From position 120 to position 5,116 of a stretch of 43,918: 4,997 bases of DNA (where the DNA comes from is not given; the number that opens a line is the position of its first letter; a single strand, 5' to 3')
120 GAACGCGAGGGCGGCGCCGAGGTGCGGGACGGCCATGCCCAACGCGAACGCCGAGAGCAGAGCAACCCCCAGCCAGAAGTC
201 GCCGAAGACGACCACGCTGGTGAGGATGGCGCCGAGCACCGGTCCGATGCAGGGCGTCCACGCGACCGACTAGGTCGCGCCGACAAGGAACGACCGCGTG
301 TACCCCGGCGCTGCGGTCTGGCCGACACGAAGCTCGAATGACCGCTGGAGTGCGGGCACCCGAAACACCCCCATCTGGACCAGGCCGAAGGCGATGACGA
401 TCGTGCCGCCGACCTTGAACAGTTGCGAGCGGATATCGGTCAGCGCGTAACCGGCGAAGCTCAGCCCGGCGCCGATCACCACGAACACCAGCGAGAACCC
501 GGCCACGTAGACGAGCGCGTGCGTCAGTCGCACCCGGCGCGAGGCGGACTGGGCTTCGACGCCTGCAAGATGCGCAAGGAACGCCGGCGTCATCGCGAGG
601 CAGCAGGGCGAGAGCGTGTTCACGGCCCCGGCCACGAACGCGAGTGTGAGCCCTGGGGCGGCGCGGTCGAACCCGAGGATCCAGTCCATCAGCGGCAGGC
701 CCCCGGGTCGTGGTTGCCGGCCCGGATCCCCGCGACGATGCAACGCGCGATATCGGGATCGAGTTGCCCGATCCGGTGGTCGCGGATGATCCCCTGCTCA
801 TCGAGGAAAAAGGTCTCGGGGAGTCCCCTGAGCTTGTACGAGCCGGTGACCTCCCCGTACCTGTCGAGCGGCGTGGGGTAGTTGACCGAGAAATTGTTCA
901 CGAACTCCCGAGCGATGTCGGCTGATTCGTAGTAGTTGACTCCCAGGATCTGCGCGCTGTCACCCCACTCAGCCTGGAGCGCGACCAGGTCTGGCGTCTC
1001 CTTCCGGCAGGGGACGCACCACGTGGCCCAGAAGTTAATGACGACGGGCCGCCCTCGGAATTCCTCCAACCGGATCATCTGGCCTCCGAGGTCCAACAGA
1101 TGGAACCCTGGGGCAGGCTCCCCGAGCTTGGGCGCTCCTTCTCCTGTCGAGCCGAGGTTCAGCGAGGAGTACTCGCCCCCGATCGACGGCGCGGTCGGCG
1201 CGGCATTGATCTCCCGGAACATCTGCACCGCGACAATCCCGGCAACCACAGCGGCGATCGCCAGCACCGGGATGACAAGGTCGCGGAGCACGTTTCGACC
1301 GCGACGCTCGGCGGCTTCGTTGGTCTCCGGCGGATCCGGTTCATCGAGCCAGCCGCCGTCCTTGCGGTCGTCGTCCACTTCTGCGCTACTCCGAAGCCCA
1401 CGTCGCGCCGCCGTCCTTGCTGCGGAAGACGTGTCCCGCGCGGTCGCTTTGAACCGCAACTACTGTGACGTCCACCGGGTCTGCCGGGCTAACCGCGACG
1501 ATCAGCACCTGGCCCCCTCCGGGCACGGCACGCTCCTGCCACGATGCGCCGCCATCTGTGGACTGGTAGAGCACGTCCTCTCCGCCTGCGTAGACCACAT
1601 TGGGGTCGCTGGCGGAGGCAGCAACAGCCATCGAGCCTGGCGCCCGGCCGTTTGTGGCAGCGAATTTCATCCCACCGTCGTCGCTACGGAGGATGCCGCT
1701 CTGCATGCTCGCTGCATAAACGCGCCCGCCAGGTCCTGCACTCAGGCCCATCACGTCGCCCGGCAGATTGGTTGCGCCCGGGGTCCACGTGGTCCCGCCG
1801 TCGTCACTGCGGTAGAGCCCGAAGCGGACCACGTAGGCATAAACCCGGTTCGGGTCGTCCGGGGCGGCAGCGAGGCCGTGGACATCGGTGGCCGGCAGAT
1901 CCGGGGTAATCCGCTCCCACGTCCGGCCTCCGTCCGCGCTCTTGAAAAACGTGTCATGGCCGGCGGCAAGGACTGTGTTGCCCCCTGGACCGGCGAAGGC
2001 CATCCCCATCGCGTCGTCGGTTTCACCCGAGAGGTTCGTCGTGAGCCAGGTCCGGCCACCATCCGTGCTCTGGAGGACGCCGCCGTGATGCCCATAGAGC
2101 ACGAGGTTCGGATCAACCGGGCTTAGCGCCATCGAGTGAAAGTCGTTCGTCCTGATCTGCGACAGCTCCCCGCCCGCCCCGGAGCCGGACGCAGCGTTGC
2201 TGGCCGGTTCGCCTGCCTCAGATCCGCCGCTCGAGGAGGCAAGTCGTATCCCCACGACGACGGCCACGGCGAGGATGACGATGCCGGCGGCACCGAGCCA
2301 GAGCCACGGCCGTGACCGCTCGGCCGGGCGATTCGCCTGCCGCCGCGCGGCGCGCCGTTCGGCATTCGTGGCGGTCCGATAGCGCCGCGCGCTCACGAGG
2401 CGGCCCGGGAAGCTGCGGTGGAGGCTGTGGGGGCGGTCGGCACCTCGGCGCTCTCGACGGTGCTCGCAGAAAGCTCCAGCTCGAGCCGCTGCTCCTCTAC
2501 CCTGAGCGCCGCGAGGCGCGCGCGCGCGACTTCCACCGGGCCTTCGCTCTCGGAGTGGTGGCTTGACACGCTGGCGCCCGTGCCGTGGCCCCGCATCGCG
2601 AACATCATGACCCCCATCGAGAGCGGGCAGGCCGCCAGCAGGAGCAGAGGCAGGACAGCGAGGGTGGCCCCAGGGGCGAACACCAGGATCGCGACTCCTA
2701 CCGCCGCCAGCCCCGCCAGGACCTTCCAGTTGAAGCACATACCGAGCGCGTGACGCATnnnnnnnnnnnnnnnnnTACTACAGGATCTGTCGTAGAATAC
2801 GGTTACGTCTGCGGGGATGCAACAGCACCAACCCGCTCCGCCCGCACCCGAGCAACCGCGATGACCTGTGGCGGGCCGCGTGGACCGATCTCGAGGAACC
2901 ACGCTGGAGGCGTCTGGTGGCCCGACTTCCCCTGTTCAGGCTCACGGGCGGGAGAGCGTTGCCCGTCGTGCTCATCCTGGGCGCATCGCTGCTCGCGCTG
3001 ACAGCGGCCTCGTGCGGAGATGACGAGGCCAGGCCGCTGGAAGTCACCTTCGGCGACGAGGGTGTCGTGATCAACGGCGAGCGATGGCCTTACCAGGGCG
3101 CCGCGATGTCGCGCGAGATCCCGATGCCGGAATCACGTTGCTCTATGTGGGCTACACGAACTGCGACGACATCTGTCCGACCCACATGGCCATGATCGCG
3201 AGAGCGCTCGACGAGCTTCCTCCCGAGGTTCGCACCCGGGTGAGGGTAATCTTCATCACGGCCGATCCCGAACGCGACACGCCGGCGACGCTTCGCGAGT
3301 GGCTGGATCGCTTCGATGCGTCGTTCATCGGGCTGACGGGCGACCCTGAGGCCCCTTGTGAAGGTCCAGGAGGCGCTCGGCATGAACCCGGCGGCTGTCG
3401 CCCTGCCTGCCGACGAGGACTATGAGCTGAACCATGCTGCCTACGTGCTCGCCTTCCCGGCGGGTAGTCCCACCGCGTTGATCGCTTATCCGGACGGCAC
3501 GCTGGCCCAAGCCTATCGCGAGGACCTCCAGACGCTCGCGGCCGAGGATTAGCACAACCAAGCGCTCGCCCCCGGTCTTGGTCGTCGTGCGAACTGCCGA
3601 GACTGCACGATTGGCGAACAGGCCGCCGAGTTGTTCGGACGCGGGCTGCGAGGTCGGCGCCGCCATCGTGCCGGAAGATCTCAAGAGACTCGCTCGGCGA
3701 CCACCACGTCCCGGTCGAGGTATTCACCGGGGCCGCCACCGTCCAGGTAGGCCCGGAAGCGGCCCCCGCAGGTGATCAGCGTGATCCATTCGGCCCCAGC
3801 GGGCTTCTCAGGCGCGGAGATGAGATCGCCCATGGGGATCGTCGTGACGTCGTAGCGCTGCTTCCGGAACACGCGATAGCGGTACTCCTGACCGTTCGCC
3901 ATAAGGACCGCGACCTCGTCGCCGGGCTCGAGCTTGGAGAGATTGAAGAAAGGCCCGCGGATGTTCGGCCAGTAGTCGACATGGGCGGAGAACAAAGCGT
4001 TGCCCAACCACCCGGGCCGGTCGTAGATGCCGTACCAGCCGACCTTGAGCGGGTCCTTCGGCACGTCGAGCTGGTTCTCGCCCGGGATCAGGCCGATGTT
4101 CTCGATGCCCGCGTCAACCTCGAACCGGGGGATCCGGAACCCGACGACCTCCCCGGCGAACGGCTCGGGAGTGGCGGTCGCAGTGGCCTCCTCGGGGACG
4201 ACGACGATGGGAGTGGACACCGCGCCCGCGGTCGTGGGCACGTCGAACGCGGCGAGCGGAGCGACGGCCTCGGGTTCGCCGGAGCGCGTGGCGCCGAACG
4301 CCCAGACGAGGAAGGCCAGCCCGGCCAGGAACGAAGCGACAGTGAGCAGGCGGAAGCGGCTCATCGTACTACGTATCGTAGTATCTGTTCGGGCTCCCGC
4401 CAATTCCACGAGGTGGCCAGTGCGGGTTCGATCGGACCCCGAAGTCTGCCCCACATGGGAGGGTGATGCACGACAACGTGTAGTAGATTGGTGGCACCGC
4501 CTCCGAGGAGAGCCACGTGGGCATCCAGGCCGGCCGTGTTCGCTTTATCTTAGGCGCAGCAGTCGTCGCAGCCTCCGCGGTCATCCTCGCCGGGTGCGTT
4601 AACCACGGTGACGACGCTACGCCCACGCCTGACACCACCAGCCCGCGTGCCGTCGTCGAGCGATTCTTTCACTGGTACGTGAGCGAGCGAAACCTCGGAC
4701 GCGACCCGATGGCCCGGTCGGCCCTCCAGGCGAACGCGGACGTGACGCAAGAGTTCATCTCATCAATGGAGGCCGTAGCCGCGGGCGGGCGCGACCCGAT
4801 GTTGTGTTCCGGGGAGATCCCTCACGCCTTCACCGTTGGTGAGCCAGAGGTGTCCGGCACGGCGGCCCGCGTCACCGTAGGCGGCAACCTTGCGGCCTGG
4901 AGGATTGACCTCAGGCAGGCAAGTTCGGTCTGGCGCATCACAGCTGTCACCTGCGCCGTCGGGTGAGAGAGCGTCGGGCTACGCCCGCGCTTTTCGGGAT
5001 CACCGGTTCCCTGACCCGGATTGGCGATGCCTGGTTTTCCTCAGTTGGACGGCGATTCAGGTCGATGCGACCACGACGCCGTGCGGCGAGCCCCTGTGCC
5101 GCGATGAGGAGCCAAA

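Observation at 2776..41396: One AT-rich dyad, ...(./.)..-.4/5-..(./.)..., sits in front of almost every transcription unit (15 copies)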

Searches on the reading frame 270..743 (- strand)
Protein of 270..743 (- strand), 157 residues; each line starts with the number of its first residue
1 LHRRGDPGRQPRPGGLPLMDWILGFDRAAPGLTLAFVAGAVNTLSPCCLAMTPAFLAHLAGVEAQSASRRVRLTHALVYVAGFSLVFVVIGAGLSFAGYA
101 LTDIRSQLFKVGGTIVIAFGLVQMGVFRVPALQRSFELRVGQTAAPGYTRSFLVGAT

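Call 10: search_protein_families(library=pfam, proteins=[window:270-743:-])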
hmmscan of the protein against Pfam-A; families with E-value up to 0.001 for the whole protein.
window:270-743:- (157 aa): 1 family
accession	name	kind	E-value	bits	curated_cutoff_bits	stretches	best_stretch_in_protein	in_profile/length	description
PF02683.22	DsbD_TM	-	2.7e-09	37.1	27.1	1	33-129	6-103/219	Cytochrome C biogenesis protein transmembrane domain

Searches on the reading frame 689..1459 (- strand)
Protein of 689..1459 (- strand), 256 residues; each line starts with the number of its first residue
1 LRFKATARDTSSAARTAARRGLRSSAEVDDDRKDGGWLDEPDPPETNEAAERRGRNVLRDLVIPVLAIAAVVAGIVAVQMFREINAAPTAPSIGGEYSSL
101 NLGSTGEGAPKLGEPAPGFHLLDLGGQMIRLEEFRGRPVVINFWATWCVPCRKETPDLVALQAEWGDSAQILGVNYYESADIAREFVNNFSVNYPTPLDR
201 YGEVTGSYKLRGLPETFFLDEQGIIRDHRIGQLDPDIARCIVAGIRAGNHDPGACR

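Call 10: search_protein_families(library=pfam, proteins=[window:689-1459:-])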
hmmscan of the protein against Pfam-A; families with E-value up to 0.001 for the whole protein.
window:689-1459:- (256 aa): 5 families
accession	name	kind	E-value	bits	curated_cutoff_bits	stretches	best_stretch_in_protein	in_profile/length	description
PF00578.27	AhpC-TSA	-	2.1e-23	83.1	26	1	113-227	2-123/124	AhpC/TSA family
PF08534.16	Redoxin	-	9.4e-20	71.3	26.6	1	112-234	2-137/148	Redoxin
PF00085.26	Thioredoxin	-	7e-08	32.9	23.5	1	137-186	19-68/103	Thioredoxin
PF13098.12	Thioredoxin_2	-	2e-06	28.5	27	1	136-237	5-99/104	Thioredoxin-like domain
PF13905.12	Thioredoxin_8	-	3.6e-06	27.7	27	1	136-224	1-93/94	Thioredoxin-like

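Call 39: find_encoding_contigs(protein=window:689-1378:-, flank=10000, max_places=3)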
Protein window:689-1378:- (229 aa): 23 contigs read that carry it; 3 places shown.
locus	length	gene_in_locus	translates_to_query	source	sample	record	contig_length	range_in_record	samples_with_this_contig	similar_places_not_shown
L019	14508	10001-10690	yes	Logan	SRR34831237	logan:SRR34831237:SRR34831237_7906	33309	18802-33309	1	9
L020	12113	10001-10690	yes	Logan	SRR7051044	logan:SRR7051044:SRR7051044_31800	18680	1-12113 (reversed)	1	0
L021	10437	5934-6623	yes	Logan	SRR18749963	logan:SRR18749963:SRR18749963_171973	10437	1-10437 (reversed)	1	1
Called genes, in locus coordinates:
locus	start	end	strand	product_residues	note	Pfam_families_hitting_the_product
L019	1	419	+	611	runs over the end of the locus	PF04945:YHS, PF00343:Phosphorylase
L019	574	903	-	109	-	-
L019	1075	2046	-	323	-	PF00365:PFK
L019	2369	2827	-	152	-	PF13473:Cupredoxin_1, PF00127:Copper-bind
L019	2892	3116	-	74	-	PF09851:SHOCT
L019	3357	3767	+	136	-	PF01978:TrmB (weak), PF03965:Penicillinase_R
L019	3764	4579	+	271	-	-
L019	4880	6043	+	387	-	PF02163:Peptidase_M50, PF00571:CBS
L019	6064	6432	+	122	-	-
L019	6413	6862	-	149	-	-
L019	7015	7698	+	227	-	PF04203:Sortase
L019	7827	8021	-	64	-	-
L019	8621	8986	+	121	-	-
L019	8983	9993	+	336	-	-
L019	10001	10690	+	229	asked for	PF00578:AhpC-TSA, PF08534:Redoxin, PF00085:Thioredoxin (weak), PF13905:Thioredoxin_8 (weak)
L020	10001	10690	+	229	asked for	PF00578:AhpC-TSA, PF08534:Redoxin, PF00085:Thioredoxin (weak), PF13905:Thioredoxin_8 (weak)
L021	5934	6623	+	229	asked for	PF00578:AhpC-TSA, PF08534:Redoxin, PF00085:Thioredoxin (weak), PF13905:Thioredoxin_8 (weak)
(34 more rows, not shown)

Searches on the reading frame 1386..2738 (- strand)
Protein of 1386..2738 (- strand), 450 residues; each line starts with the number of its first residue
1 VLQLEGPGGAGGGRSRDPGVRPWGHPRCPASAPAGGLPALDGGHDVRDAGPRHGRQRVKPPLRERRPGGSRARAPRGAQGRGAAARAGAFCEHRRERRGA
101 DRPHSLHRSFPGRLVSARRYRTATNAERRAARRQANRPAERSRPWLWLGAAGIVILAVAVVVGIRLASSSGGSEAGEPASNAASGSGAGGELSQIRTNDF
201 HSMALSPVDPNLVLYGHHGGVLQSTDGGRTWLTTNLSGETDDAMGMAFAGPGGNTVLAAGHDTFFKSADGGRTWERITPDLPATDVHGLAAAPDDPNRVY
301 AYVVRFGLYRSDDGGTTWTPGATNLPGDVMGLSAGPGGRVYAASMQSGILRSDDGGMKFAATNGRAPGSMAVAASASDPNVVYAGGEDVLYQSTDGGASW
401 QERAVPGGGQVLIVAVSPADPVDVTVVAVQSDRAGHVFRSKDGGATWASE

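Call 10: search_protein_families(library=pfam, proteins=[window:1386-2738:-])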
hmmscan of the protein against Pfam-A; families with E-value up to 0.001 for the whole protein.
window:1386-2738:- (450 aa): 4 families
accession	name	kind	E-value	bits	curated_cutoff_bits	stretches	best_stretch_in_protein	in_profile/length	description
PF15902.12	Sortilin-Vps10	-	5.1e-13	49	33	2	263-320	2-59/446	Sortilin, neurotensin receptor 3,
PF02012.26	BNR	-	1.1e-10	40.3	27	0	309-319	1-11/12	BNR/Asp-box repeat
PF14870.12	PSII_BNR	-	4.1e-09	36.6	27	1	214-344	33-163/303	Photosynthesis system II assembly factor YCF48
PF13088.12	BNR_2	-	7.8e-05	22.6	31.4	0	309-448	85-199/277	BNR repeat-like domain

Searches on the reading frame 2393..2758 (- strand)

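Call 55: search_protein_families(library=pfam, max_evalue=0.1, proteins=[window:2393-2758:-])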
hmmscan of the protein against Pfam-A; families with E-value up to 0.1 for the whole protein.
window:2393-2758:- (121 aa): 1 family
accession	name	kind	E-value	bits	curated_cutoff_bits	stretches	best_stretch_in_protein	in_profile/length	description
PF11666.13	DUF2933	-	0.00014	22.4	21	1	32-61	19-45/52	Protein of unknown function (DUF2933)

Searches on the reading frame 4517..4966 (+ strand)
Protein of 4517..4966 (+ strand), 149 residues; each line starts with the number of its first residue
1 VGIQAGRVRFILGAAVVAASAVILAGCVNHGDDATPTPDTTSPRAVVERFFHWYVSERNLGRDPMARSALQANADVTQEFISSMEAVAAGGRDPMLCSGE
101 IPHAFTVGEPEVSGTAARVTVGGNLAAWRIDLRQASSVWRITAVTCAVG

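Call 10: search_protein_families(library=pfam, proteins=[window:4517-4966:+])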
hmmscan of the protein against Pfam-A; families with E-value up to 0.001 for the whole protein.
window:4517-4966:+ (149 aa): 0 families

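Call 55: search_protein_families(library=pfam, max_evalue=0.1, proteins=[window:4517-4966:+])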
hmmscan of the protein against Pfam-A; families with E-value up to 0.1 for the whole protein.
window:4517-4966:+ (149 aa): 0 families
